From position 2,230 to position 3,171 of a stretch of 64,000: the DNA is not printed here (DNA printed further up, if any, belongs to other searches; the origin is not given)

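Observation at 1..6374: Operon of helicase, 213-aa protein, beta-class methyltransferase and DUF2971-like protein with no recognisable nuclease: an R-M-like defence candidate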

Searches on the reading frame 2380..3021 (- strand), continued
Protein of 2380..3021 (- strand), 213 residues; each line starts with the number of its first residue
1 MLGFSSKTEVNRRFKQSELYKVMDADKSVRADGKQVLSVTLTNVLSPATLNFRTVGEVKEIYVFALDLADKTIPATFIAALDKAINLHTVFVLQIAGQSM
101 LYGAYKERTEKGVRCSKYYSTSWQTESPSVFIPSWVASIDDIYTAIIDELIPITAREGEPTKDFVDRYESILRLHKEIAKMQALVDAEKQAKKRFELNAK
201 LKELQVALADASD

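Call 75: fold_search(model_id=the predicted structure, library=viral)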
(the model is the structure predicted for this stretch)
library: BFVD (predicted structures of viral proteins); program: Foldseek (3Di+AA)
matches with E <= 10: 635; with E <= 0.001: 0
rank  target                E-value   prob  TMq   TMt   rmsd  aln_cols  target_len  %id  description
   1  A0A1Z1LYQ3            6.6e-02  0.57  0.20  0.26  14.1       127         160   17  Uncharacterized protein [Serratia phage CBH8]
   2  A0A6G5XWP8            1.2e-01  0.28  0.24  0.18  13.3       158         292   11  (no name in the UniProt tables at hand)
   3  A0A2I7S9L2            1.3e-01  0.10  0.17  0.10  17.8       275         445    8  (no name in the UniProt tables at hand)
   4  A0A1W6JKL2            1.5e-01  0.54  0.24  0.28  14.7       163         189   13  Uncharacterized protein [Lactococcus phage AM4]
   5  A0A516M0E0            1.7e-01  0.21  0.21  0.23  13.7       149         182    8  (no name in the UniProt tables at hand)
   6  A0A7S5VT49            1.7e-01  0.10  0.15  0.07  10.6       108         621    6  (no name in the UniProt tables at hand)
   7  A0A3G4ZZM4            2.0e-01  0.44  0.23  0.16   6.9        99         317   10  Uncharacterized protein [Edafosvirus sp.]
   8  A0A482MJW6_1          2.1e-01  0.60  0.24  0.07  15.3       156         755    9  Uncharacterized protein [Nodularia phage vB_NspS-kac68v162]
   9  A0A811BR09            2.1e-01  0.30  0.24  0.13  10.4       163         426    9  DUF5898 domain-containing protein [Pandoravirus japonicus]
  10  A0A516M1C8            2.2e-01  0.10  0.15  0.17  13.6       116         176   12  (no name in the UniProt tables at hand)
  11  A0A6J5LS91            2.3e-01  0.28  0.22  0.37   9.2       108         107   12  Uncharacterized protein [uncultured Caudovirales phage]
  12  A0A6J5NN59            2.5e-01  0.13  0.22  0.15  15.2       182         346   12  PD-(D/E)XK nuclease superfamily [uncultured Caudovirales phage]
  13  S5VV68                3.0e-01  0.21  0.18  0.09  16.1       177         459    8  Uncharacterized protein [Pseudomonas phage PaBG]
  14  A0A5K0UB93            3.6e-01  0.44  0.22  0.35   4.4        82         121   10  Cation efflux protein cytoplasmic domain-containing protein (Fragment) [Yasminevirus sp. GU-2018]
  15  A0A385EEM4            3.8e-01  0.97  0.21  0.24   6.2        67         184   25  Uncharacterized protein [Caulobacter phage CcrBL9]
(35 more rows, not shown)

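Call 76: search_protein_families(library=pfam, proteins=[P0327, P0271, P0366, P0310, P0347], max_evalue=0.001)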
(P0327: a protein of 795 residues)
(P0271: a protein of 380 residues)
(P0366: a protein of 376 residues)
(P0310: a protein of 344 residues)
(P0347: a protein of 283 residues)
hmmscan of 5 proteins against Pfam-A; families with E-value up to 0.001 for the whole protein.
P0327 (795 aa): 2 families
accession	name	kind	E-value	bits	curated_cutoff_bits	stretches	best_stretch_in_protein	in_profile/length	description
PF14335.11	DUF4391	-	4.1e-40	138.5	29.9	1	606-783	32-230/232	Domain of unknown function (DUF4391)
PF08665.17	PglZ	-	2.7e-38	132.2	25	1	463-616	1-158/179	PglZ domain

P0271 (380 aa): 2 families
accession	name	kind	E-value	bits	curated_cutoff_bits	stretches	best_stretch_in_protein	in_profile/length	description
PF14335.11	DUF4391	-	3.9e-58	197.5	29.9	1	2-210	1-232/232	Domain of unknown function (DUF4391)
PF04266.20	ASCH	-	8.9e-07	30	21.2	1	244-301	2-55/103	ASCH domain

P0366 (376 aa): 1 family
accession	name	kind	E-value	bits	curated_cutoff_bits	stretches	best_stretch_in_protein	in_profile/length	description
PF14335.11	DUF4391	-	7.7e-51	173.7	29.9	1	2-213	1-232/232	Domain of unknown function (DUF4391)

P0310 (344 aa): 2 families
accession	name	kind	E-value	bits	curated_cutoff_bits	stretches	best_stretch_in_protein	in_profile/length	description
PF01895.24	PhoU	-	1.5e-17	64.2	23.5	2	254-337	1-87/89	PhoU domain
PF14335.11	DUF4391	-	1.1e-07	32.4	29.9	1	6-149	5-157/232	Domain of unknown function (DUF4391)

P0347 (283 aa): 1 family
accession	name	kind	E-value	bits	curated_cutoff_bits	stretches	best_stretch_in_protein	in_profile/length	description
PF14335.11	DUF4391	-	3.2e-47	161.8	29.9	2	2-113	1-116/232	Domain of unknown function (DUF4391)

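Call 80: find_encoding_contigs(protein=P0327, flank=10000, max_places=3)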
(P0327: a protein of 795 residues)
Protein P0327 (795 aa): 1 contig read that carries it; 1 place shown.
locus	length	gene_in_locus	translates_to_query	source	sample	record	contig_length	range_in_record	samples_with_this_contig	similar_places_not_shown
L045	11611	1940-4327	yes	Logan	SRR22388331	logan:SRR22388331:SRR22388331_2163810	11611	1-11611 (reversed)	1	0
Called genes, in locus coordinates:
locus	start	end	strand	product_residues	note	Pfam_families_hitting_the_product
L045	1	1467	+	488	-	?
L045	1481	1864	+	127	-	PF05635:23S_rRNA_IVP, PF22296:bAvd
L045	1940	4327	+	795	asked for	PF08665:PglZ, PF14335:DUF4391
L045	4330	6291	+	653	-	PF01555:N6_N4_Mtase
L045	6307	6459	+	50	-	-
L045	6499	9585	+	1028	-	PF04851:ResIII, PF00270:DEAD (weak), PF19778:RE_endonuc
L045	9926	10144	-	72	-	-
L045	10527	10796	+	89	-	PF12728:HTH_17 (weak)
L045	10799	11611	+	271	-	?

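Call 81: find_encoding_contigs(protein=P0271, flank=8000, max_places=3)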
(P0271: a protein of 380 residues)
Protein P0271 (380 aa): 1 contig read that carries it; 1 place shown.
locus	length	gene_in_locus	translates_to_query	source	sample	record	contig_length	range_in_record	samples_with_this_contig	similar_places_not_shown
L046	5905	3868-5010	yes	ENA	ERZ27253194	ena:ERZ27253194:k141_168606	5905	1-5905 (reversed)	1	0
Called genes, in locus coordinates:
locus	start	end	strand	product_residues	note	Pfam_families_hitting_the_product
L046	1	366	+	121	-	?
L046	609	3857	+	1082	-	PF00176:SNF2-rel_dom, PF04851:ResIII, PF00271:Helicase_C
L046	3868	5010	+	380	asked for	PF14335:DUF4391, PF04266:ASCH (weak)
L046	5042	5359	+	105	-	PF01582:TIR (weak)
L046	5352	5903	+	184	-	?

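Call 93: find_encoding_contigs(protein=P0389, flank=9000, max_places=2)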
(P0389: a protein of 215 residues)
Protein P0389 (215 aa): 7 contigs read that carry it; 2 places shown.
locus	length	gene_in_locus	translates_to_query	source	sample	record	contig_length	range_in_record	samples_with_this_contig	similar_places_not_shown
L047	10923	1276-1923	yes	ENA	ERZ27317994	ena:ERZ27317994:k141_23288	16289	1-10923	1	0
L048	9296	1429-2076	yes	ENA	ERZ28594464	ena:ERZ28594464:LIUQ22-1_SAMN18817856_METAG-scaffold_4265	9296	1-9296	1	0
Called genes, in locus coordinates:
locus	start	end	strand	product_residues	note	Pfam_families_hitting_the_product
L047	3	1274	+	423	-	?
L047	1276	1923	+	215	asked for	PF14335:DUF4391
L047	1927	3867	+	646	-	PF01555:N6_N4_Mtase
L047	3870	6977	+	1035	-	PF04851:ResIII, PF19778:RE_endonuc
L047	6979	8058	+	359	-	-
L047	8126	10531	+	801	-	PF00012:HSP70, PF00515:TPR_1, PF07719:TPR_2, PF13181:TPR_8 (weak), PF13424:TPR_12, PF12895:ANAPC3 (weak), PF13181:TPR_8 (weak), PF13424:TPR_12 (weak), +10 more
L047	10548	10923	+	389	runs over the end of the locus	PF00580:UvrD-helicase (faint), PF04851:ResIII (weak), PF24883:NPHP3_N (weak), PF09848:SLFN-g3_helicase (faint), PF13245:AAA_19, PF01443:Viral_helicase1 (weak), PF13361:UvrD_C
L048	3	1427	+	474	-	?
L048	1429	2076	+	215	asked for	PF14335:DUF4391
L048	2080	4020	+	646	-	PF01555:N6_N4_Mtase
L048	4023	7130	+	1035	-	PF04851:ResIII, PF19778:RE_endonuc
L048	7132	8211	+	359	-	-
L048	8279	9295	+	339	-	?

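Call 94: find_encoding_contigs(protein=P0380, flank=9000, max_places=2)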
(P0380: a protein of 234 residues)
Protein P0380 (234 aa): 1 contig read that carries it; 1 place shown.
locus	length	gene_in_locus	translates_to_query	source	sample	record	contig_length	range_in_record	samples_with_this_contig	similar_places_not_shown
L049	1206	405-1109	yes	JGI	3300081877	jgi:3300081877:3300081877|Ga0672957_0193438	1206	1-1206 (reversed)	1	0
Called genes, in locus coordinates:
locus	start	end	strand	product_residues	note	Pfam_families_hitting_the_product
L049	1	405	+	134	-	?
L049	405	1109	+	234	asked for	PF14335:DUF4391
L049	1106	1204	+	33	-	?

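Call 95: find_encoding_contigs(protein=P0356, flank=9000, max_places=2)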
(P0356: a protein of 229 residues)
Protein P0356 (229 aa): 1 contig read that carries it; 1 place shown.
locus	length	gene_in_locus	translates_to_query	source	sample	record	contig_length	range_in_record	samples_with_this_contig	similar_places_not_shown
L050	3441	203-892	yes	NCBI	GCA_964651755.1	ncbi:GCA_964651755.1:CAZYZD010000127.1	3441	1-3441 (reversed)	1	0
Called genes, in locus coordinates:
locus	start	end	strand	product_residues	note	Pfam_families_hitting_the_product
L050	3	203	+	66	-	?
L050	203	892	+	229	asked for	PF14335:DUF4391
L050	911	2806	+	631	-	PF01555:N6_N4_Mtase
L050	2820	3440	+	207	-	?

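Call 96: find_encoding_contigs(protein=P0343, flank=9000, max_places=2)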
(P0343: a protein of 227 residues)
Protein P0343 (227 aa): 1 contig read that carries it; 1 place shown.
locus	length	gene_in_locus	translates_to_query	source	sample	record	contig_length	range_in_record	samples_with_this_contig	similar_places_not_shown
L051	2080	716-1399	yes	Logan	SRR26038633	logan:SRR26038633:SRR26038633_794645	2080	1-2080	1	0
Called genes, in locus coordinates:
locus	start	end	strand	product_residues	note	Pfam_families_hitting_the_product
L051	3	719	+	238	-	?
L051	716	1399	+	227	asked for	PF14335:DUF4391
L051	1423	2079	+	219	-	?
